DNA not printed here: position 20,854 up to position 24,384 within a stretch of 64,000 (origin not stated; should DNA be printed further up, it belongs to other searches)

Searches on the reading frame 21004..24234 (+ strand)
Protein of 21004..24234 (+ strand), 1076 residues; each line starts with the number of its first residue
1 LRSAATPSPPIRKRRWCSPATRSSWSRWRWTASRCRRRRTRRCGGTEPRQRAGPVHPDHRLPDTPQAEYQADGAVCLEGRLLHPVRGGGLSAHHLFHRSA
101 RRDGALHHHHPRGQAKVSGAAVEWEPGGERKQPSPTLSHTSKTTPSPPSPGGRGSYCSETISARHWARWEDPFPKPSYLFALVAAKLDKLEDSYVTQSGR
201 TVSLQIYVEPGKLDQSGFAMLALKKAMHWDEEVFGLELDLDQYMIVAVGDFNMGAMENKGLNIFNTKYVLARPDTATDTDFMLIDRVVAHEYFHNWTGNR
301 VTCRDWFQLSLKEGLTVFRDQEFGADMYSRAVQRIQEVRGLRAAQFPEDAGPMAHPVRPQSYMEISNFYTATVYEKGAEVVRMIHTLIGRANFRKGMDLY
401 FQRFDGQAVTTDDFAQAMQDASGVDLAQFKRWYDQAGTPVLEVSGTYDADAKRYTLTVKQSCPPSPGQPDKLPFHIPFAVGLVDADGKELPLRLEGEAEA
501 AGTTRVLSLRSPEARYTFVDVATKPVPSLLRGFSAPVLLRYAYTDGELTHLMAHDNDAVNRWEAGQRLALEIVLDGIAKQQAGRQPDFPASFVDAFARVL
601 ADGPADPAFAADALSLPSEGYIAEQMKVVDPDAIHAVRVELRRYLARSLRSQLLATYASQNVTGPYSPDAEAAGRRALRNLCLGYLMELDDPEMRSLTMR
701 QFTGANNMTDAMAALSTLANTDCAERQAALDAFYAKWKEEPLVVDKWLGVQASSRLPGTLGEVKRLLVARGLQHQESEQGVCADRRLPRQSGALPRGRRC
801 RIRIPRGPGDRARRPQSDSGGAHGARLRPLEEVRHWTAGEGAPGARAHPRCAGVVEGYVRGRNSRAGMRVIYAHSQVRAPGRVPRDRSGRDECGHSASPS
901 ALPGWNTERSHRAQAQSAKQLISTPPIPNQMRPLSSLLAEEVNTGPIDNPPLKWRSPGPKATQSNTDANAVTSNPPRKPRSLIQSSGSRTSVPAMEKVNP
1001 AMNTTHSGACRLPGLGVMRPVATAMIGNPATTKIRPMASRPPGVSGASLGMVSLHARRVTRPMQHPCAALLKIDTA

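Call 83: search_protein_families(library=pfam, proteins=[window:21004-24234:+], max_evalue=0.00001)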
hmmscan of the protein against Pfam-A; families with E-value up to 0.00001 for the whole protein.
window:21004-24234:+ (1076 aa): 3 families
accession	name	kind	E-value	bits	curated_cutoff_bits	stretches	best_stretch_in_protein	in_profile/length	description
PF17432.8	DUF3458_C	-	2.2e-76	257.7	24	1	546-767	2-219/320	Domain of unknown function (DUF3458_C) ARM repeats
PF01433.26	Peptidase_M1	-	5.1e-55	186.9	27.7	1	218-432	1-218/218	Peptidase family M1 domain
PF11940.14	DUF3458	-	4.8e-29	101.1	28.6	1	437-541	1-94/95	Domain of unknown function (DUF3458) Ig-like fold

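Call 85: find_homologous_proteins(query=window:21604-24234:+, max_evalue=1e-50)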
Query window:21604-24234:+ (876 aa): 8000 proteins with E <= 1e-50 among 8000 candidates; the best 120 are listed.
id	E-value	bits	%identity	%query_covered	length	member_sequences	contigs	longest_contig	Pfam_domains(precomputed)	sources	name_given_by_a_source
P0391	0.0e+0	2007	100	100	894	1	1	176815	PF11940.15,PF17432.9,PF01433.27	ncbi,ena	-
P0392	0.0e+0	1247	96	65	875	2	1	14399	PF17900.7,PF11940.15,PF17432.9,PF01433.27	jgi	jgi:aminopeptidase N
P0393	0.0e+0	1164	90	65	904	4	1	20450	PF17900.7,PF11940.15,PF17432.9,PF01433.27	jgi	jgi:aminopeptidase N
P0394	0.0e+0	1104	85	65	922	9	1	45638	PF17900.7,PF11940.15,PF17432.9,PF01433.27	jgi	jgi:aminopeptidase N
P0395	0.0e+0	1076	83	65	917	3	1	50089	PF17900.7,PF11940.15,PF17432.9,PF01433.27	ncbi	-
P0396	0.0e+0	1072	83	65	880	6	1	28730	PF17900.7,PF11940.15,PF17432.9,PF01433.27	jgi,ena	-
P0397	0.0e+0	1070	83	65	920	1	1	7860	PF17900.7,PF11940.15,PF17432.9,PF01433.27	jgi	jgi:aminopeptidase N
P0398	0.0e+0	1069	83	64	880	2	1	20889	PF17900.7,PF11940.15,PF17432.9,PF01433.27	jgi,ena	-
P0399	0.0e+0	1065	82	65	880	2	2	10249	PF17900.7,PF11940.15,PF17432.9,PF01433.27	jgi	-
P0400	0.0e+0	1062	82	65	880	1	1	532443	PF17900.7,PF11940.15,PF17432.9,PF01433.27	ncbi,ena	-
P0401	0.0e+0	1056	82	65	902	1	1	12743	PF17900.7,PF11940.15,PF17432.9,PF01433.27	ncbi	-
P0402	0.0e+0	1056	82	65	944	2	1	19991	PF17900.7,PF11940.15,PF17432.9,PF01433.27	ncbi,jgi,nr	ncbi:MAG TPA: aminopeptidase N [Burkholderiales bacterium]|nr:aminopeptidase N [Burkholderiales bact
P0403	0.0e+0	1054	82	64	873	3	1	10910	PF17900.7,PF11940.15,PF17432.9,PF01433.27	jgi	jgi:aminopeptidase N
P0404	0.0e+0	1054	82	65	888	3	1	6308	PF17900.7,PF11940.15,PF17432.9,PF01433.27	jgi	jgi:aminopeptidase N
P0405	0.0e+0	1053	81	65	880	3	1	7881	PF17900.7,PF11940.15,PF17432.9,PF01433.27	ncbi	-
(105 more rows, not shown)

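Call 86: find_encoding_contigs(protein=P0391, flank=10000, max_places=2)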
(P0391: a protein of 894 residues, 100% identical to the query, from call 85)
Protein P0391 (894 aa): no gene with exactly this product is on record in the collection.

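Call 88: list_cluster_members(proteins=[P0391, P0395, P0400])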
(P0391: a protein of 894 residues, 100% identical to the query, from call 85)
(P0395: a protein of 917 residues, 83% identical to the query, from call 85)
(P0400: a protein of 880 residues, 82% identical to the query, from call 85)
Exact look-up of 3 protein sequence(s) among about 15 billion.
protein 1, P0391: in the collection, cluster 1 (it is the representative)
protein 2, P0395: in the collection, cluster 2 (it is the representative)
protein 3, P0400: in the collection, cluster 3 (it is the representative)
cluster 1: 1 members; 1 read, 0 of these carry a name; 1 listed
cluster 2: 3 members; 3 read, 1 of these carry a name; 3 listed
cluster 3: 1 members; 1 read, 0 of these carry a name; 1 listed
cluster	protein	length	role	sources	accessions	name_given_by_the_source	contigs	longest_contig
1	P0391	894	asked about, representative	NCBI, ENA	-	-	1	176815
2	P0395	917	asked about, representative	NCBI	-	-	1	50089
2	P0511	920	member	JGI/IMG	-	aminopeptidase N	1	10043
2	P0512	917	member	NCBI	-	-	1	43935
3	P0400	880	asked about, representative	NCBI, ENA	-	-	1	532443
